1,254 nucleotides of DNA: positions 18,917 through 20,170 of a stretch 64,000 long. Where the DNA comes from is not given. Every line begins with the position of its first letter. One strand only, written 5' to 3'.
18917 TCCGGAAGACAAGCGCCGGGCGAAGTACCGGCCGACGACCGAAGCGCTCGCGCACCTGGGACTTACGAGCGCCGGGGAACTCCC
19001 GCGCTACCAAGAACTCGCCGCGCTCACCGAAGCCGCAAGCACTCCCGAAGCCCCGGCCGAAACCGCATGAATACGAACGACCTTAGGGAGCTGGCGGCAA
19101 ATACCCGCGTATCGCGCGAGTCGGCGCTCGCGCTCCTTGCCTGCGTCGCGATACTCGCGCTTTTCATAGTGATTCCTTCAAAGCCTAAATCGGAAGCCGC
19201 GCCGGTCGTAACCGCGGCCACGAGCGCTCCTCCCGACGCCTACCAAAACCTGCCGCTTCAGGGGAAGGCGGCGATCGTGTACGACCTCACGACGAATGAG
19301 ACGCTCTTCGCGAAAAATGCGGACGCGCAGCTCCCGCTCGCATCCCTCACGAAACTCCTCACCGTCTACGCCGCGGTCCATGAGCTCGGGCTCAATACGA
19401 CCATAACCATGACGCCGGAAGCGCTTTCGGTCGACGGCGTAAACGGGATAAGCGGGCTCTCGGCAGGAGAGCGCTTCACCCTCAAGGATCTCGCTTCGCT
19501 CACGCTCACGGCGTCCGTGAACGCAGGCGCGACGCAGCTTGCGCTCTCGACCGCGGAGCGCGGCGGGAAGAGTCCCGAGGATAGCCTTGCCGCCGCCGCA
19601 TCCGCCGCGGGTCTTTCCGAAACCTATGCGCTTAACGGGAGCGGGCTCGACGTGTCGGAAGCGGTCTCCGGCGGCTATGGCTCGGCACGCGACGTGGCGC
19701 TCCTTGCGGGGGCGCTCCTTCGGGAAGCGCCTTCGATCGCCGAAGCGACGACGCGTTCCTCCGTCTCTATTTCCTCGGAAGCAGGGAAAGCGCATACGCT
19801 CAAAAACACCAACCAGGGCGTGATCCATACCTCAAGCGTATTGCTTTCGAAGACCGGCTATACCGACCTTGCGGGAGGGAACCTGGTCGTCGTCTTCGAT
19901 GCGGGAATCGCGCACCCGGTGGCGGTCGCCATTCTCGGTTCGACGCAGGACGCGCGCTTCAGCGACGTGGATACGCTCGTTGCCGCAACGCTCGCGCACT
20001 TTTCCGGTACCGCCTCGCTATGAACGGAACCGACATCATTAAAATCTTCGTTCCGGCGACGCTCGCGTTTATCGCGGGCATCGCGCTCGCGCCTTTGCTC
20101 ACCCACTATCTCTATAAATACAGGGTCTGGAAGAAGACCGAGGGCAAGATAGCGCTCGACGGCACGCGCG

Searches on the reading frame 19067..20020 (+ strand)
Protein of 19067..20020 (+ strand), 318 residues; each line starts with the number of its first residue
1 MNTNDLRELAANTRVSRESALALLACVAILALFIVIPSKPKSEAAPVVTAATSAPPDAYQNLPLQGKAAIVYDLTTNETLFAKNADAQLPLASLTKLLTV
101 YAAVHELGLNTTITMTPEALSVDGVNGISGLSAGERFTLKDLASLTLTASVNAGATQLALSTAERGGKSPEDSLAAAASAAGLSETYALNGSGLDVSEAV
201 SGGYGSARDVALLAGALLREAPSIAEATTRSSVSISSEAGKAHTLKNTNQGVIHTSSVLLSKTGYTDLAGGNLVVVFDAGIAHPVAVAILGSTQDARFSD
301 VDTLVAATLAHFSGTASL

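Call 17: search_protein_families(library=pfam, proteins=[window:19067-20020:+], max_evalue=0.01)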
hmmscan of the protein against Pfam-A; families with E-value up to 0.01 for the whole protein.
window:19067-20020:+ (318 aa): 3 families
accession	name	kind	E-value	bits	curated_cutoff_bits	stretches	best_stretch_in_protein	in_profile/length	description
PF00768.25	Peptidase_S11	-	1e-25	91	27.6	1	63-277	9-223/239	D-alanyl-D-alanine carboxypeptidase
PF13354.11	Beta-lactamase2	-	2.1e-10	40.8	22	1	70-232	3-160/214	Beta-lactamase enzyme family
PF02113.21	Peptidase_S13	-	0.0001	21.7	22.8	1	67-114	19-66/444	D-Ala-D-Ala carboxypeptidase 3 (S13) family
